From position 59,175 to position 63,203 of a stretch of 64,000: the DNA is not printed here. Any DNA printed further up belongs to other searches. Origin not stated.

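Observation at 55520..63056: Tandem paralogous ~1,240-aa secreted NPCBM-domain proteins with an unassigned catalytic-like region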

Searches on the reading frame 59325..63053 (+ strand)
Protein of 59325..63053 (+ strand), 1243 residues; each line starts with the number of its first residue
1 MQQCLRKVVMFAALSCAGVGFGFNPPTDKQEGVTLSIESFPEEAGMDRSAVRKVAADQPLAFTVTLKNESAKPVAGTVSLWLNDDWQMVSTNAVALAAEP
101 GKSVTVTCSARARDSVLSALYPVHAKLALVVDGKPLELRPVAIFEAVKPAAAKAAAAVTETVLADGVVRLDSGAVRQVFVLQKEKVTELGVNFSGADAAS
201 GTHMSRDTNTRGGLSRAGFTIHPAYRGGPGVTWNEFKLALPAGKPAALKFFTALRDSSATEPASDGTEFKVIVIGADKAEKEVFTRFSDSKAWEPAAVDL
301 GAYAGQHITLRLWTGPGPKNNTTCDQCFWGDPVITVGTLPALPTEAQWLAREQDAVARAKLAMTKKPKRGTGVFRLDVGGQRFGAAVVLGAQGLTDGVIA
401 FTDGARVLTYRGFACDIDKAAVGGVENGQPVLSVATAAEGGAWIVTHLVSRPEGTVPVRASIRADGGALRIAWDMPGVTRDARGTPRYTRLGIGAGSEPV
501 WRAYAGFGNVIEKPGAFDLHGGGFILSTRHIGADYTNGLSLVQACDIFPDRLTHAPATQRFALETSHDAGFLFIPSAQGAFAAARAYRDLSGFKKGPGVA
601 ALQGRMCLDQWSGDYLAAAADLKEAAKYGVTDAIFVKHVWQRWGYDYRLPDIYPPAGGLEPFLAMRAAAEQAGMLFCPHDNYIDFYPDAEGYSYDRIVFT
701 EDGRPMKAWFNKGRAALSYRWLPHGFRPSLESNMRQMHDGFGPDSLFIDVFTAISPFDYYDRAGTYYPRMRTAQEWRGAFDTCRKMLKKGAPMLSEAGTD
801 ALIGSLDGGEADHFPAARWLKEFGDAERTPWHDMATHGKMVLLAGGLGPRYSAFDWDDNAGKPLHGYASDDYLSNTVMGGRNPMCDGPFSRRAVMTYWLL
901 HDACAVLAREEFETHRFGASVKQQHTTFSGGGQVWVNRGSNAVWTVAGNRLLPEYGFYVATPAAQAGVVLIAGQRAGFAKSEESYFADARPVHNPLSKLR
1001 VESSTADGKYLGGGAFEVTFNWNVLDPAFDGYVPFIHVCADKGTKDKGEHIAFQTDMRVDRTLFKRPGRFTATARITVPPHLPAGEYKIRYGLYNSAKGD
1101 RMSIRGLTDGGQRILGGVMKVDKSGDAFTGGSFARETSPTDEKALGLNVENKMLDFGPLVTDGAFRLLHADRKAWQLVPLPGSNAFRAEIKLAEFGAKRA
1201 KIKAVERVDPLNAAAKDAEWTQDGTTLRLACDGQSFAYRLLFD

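Call 4: search_protein_families(library=pfam, proteins=[window:59325-63053:+], max_evalue=1)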
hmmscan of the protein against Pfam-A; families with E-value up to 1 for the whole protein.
window:59325-63053:+ (1243 aa): 4 families
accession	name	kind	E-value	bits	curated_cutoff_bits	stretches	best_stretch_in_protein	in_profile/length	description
PF20602.3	pAdhesive_8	-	0.0016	18.6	27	1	53-102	28-77/140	Putative adhesive domain (group 8)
PF19773.5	DUF6259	-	0.0024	17.5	28.7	1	621-761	66-212/300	Domain of unknown function (DUF6259)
PF10633.15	NPCBM_assoc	-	0.012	16.2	24.4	0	56-127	3-75/78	NPCBM-associated, NEW3 domain of alpha-galactosidase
PF03607.23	DCX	-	0.21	12.2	22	1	158-189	17-43/60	Doublecortin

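Call 5: search_protein_families(library=ncbifam, proteins=[window:59325-63053:+], max_evalue=1)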
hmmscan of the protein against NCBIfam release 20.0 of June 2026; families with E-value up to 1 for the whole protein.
window:59325-63053:+ (1243 aa): 0 families

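Call 6: search_solved_structures(query=window:59325-63053:+, max_evalue=10, show_alignments=2)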
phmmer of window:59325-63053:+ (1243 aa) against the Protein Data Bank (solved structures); distinct sequences matched with E-value up to 10: 2.
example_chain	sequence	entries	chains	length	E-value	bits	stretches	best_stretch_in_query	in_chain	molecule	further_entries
5wzn_A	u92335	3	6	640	0.028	15.2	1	639-753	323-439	Alpha-N-acetylgalactosaminidase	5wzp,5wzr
2og9_A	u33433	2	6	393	0.047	14.5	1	643-680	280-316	Mandelate racemase/muconate lactonizing enzyme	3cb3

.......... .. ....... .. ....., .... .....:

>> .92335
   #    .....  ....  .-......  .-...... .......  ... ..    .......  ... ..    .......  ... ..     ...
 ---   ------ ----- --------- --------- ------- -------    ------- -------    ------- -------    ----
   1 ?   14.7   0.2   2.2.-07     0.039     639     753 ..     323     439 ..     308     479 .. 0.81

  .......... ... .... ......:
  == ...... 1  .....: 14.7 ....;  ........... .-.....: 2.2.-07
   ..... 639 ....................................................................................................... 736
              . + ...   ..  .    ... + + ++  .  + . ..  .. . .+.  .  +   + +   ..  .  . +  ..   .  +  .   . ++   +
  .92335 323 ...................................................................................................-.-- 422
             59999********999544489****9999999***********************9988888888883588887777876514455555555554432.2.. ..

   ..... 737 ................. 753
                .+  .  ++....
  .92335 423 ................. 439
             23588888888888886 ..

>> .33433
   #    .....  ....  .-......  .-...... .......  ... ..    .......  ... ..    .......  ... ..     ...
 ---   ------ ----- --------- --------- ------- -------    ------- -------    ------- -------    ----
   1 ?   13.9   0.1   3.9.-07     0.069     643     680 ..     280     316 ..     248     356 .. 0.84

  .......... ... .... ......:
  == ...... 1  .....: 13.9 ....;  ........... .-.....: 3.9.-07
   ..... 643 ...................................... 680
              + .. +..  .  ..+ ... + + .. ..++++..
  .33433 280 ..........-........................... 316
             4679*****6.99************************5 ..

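Call 7: find_homologous_proteins(query=window:59325-63053:+, max_evalue=0.001)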
Query window:59325-63053:+ (1243 aa): 132 proteins with E <= 0.001 among 8000 candidates; the best 120 are listed.
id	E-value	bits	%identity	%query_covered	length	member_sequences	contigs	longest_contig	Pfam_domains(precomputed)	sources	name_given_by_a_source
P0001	0.0e+0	2887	100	100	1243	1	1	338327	-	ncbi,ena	-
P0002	0.0e+0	2446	83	100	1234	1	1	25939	-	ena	-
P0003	0.0e+0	2389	82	100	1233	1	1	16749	-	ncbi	-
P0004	0.0e+0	2307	79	100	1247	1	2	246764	-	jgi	jgi:hypothetical protein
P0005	0.0e+0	2263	78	100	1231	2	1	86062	-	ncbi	-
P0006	0.0e+0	2249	77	99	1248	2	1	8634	-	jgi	jgi:hypothetical protein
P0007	0.0e+0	2242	77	100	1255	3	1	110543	-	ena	-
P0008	0.0e+0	2213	75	100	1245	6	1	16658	-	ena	-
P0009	0.0e+0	2211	83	91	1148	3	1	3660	-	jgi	jgi:hypothetical protein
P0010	0.0e+0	2201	76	100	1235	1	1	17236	-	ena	-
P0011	0.0e+0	2200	75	100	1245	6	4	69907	-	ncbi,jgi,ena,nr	ncbi:MAG TPA: hypothetical protein PKM57_13035 [Kiritimatiellia bacterium]|nr:hypothetical protein [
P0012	0.0e+0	2194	74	100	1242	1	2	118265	PF19773.6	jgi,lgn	jgi:hypothetical protein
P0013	0.0e+0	2194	75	99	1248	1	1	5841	-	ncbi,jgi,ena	jgi:hypothetical protein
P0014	0.0e+0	2179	74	100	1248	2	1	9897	-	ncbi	-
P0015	0.0e+0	2170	73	100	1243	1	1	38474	-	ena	-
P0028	0.0e+0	2020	69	100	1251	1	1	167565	PF19773.6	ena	-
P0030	0.0e+0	2017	70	100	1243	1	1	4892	-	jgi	jgi:hypothetical protein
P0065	0.0e+0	1468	55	100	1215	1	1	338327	-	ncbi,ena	-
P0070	0.0e+0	1443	53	100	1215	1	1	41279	-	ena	-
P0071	0.0e+0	1416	55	98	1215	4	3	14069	-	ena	-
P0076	0.0e+0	1359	52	99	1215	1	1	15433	-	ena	-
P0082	0.0e+0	1235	50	90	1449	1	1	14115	PF06452.17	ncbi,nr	ncbi:MAG: hypothetical protein JXR77_09015 [Lentisphaeria bacterium]|nr:hypothetical protein [Lentis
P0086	0.0e+0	1193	52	84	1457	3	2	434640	PF06452.17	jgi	jgi:hypothetical protein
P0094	0.0e+0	1109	52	80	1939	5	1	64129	PF17389.9,PF08531.17,PF17390.8,PF05592.19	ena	-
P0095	0.0e+0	1090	45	100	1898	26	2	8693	PF13320.13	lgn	-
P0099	0.0e+0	1055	46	98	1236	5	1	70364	-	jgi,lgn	jgi:hypothetical protein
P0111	3.3e-223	762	39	97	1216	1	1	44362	PF18952.7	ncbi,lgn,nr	ncbi:MAG: hypothetical protein HZB16_00550 [Armatimonadetes bacterium]|nr:hypothetical protein [Arma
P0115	4.6e-182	626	34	100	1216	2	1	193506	-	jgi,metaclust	metaclust:\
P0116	1.1e-174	601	33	95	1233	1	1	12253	PF18952.7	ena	-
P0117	3.1e-173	596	34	99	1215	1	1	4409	-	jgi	jgi:hypothetical protein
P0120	8.2e-171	588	34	95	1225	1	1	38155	PF18952.7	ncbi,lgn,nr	ncbi:MAG: hypothetical protein HZA93_20170 [Verrucomicrobia bacterium]|nr:hypothetical protein [Verr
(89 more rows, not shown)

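Call 20: find_encoding_contigs(protein=P0028, flank=10000, max_places=2)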
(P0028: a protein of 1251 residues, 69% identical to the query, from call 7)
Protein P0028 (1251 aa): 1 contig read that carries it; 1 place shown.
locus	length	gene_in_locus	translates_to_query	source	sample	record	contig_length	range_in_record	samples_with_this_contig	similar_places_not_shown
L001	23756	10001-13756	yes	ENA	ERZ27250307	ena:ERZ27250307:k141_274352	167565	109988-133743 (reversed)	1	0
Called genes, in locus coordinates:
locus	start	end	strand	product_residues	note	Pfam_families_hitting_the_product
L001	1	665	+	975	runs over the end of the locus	PF20464:MmeI_N, PF20465:MmeI_hel, PF20473:MmeI_Mtase, PF20466:MmeI_TRD, PF20467:MmeI_C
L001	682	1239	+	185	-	PF01844:HNH (weak), PF14279:HNH_5 (faint)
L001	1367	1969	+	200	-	-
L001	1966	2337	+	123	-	PF12840:HTH_20, PF01022:HTH_5, PF12802:MarR_2 (weak), PF13412:HTH_24, PF13601:HTH_34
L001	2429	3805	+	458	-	PF06123:CreD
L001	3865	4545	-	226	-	PF13472:Lipase_GDSL_2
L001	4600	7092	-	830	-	PF01624:MutS_I, PF05188:MutS_II, PF05192:MutS_III, PF05190:MutS_IV, PF00488:MutS_V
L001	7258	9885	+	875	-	PF17900:Peptidase_M1_N, PF01433:Peptidase_M1, PF11940:DUF3458, PF17432:DUF3458_C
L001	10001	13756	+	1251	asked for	PF19773:DUF6259 (weak)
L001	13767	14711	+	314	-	PF03706:LPG_synthase_TM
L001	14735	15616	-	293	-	PF02219:MTHFR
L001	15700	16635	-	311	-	PF01040:UbiA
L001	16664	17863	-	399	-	PF01321:Creatinase_N, PF00557:Peptidase_M24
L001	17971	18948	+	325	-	-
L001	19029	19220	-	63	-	-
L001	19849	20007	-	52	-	-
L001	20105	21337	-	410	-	PF00365:PFK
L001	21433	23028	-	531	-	PF00924:MS_channel_2nd, PF21082:MS_channel_3rd, PF00027:cNMP_binding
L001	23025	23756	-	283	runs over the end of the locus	PF00753:Lactamase_B, PF12706:Lactamase_B_2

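Call 21: find_encoding_contigs(protein=P0086, flank=10000, max_places=2)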
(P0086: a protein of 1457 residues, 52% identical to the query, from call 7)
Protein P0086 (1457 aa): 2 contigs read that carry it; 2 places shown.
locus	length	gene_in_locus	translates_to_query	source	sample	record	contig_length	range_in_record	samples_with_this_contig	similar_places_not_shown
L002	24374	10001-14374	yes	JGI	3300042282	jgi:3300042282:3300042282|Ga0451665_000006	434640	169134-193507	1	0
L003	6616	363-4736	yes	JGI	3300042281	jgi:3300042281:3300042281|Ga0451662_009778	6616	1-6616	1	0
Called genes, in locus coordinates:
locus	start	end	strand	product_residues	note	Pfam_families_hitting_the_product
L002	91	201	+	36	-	-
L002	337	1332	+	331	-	PF00005:ABC_tran, PF08352:oligo_HPY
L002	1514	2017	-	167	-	PF00210:Ferritin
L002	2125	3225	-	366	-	PF01926:MMR_HSR1, PF02421:FeoB_N, PF06071:YchF-GTPase_C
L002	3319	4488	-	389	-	PF01476:LysM, PF23446:LysM1_NFP_LYK (faint), PF23472:LysM2_CERK1_LYK3_4_5 (faint), PF23473:LysM3_LYK4_5 (faint), PF01476:LysM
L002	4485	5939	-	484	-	PF21799:MurD-like_N (weak), PF08245:Mur_ligase_M, PF02875:Mur_ligase_C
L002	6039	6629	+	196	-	PF02577:BFN_dom, PF10130:PIN_2 (weak), PF02151:UVR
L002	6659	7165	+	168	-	-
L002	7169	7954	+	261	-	PF00977:His_biosynth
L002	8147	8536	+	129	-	PF01597:GCV_H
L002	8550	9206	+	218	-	-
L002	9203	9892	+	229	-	PF00215:OMPdecase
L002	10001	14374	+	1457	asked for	PF06452:CBM9_1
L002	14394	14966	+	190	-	PF03352:Adenine_glyco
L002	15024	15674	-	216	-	PF02311:AraC_binding (weak), PF00165:HTH_AraC (weak), PF12833:HTH_18, PF00165:HTH_AraC (weak)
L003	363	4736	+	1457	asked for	PF06452:CBM9_1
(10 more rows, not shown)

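Call 22: find_encoding_contigs(protein=P0115, flank=10000, max_places=2)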
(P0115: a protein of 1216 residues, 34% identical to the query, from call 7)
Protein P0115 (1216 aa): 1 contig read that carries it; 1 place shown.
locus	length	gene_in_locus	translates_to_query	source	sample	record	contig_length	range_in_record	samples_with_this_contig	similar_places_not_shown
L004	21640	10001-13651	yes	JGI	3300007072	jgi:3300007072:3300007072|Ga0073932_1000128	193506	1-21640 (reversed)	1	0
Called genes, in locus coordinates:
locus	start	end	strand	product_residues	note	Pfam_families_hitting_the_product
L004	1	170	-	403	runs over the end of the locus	PF02786:CPSase_L_D2 (faint), PF15632:ATPgrasp_Ter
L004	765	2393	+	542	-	PF12256:TcdB_toxin_midN (faint), PF01839:FG-GAP (faint), PF13517:FG-GAP_3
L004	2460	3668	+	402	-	PF01053:Cys_Met_Meta_PP, PF00155:Aminotran_1_2, PF00266:Aminotran_5 (weak)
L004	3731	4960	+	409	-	PF01676:Metalloenzyme, PF10143:PhosphMutase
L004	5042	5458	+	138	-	PF01894:YjbQ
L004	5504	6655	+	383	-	PF01702:TGT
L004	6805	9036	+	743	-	PF00703:Glyco_hydro_2 (faint), PF02836:Glyco_hydro_2_C (weak)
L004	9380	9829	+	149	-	-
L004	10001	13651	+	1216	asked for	-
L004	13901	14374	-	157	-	PF02639:DUF188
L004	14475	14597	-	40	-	-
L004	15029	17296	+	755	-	PF17764:PriA_3primeBD, PF04851:ResIII, PF00270:DEAD, PF18319:Zn_ribbon_PriA, PF00271:Helicase_C, PF18074:PriA_C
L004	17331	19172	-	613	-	PF14559:TPR_19 (faint), PF13428:TPR_14 (faint), PF00515:TPR_1 (faint), PF07719:TPR_2 (faint), PF13181:TPR_8 (faint), PF13424:TPR_12 (faint), PF13432:TPR_16, PF13431:TPR_17 (faint)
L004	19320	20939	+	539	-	-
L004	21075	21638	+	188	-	?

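Call 36: list_cluster_members(proteins=[P0001, P0065])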
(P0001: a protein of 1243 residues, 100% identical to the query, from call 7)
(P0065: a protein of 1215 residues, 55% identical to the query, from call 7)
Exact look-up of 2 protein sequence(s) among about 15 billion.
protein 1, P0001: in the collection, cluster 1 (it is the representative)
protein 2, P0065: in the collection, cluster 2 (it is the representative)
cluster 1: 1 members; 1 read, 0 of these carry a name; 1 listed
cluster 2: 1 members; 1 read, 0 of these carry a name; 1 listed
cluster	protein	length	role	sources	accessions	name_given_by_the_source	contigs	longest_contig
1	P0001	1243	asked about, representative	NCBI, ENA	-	-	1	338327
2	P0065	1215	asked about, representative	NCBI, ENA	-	-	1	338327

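Call 56: search_protein_families(library=pfam, proteins=[P0094, P0095, P0082, P0111, P0116, P0120], max_evalue=0.01)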
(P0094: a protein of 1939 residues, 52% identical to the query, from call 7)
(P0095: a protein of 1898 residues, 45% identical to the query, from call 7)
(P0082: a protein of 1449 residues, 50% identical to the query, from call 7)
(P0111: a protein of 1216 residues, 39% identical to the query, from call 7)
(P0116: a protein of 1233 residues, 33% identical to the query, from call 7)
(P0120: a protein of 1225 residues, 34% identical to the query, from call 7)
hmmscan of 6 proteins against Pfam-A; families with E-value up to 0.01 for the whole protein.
P0094 (1939 aa): 5 families
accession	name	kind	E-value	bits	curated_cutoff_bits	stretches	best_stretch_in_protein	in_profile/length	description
PF17389.8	Bac_rhamnosid6H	-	6.1e-93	312.2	24.5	1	1473-1844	2-338/339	Bacterial alpha-L-rhamnosidase 6 hairpin glycosidase domain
PF08531.16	Bac_rhamnosid_N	-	9.2e-28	97.6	25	1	1143-1279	3-134/172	Alpha-L-rhamnosidase N-terminal domain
PF17390.7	Bac_rhamnosid_C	-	1.5e-16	60.4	22.1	1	1853-1916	5-68/78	Bacterial alpha-L-rhamnosidase C-terminal domain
PF05592.18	Bac_rhamnosid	-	1.6e-16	60.5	22.2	1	1356-1454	6-89/102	Bacterial alpha-L-rhamnosidase concanavalin-like domain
PF19773.5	DUF6259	-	7.2e-05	22.5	28.7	1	600-751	56-213/300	Domain of unknown function (DUF6259)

P0095 (1898 aa): 3 families
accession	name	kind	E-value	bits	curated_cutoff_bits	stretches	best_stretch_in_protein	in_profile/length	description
PF13320.12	GH123_cat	-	5.3e-19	69.2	23.1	1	1634-1850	125-323/324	Glycoside hydrolase 123, catalytic domain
PF22680.2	Glyco_hydro_123_N_2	-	0.0007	19.9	27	1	1412-1522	29-141/142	Glycoside hydrolase 123 N-terminal domain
PF19543.5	GH123_N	-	0.008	14.5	22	0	1490-1540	258-308/969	Glycoside hydrolase 123, N-terminal domain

P0082 (1449 aa): 4 families
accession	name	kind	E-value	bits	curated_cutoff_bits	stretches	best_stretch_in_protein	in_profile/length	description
PF06452.16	CBM9_1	-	2.2e-08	34.6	23.4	1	174-343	9-163/185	Carbohydrate family 9 binding domain-like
PF19773.5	DUF6259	-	0.00023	20.8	28.7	1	832-932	58-163/300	Domain of unknown function (DUF6259)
PF10633.15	NPCBM_assoc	-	0.0012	19.4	24.4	0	1273-1299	46-73/78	NPCBM-associated, NEW3 domain of alpha-galactosidase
PF18952.6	DUF5696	-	0.0017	17.4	25.6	0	833-1003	266-443/612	Family of unknown function (DUF5696)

P0111 (1216 aa): 2 families
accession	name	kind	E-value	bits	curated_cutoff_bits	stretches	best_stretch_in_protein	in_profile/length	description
PF18952.6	DUF5696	-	5.7e-06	25.6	25.6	0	612-772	284-451/612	Family of unknown function (DUF5696)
PF19773.5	DUF6259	-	0.0068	16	28.7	0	603-666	70-132/300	Domain of unknown function (DUF6259)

P0116 (1233 aa): 1 family
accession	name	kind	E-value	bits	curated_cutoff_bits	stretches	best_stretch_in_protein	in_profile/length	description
PF18952.6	DUF5696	-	7.4e-06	25.2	25.6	1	601-727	266-399/612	Family of unknown function (DUF5696)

P0120 (1225 aa): 2 families
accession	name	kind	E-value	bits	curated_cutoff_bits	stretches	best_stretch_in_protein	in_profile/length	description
PF18952.6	DUF5696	-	1.8e-05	23.9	25.6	1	606-770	278-446/612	Family of unknown function (DUF5696)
PF10633.15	NPCBM_assoc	-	0.0014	19.2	24.4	0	181-234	25-74/78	NPCBM-associated, NEW3 domain of alpha-galactosidase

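Call 83: find_encoding_contigs(protein=P0095, flank=8000, max_places=2)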
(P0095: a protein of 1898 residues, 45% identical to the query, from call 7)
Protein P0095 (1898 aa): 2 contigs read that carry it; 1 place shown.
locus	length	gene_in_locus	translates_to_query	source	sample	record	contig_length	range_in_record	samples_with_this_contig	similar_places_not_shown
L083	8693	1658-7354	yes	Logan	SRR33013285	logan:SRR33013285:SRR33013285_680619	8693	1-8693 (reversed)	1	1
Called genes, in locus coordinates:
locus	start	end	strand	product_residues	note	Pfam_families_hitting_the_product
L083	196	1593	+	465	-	PF01408:GFO_IDH_MocA, PF19051:GFO_IDH_MocA_C2, PF22725:GFO_IDH_MocA_C3 (weak)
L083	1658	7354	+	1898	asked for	PF13320:GH123_cat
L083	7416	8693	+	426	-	?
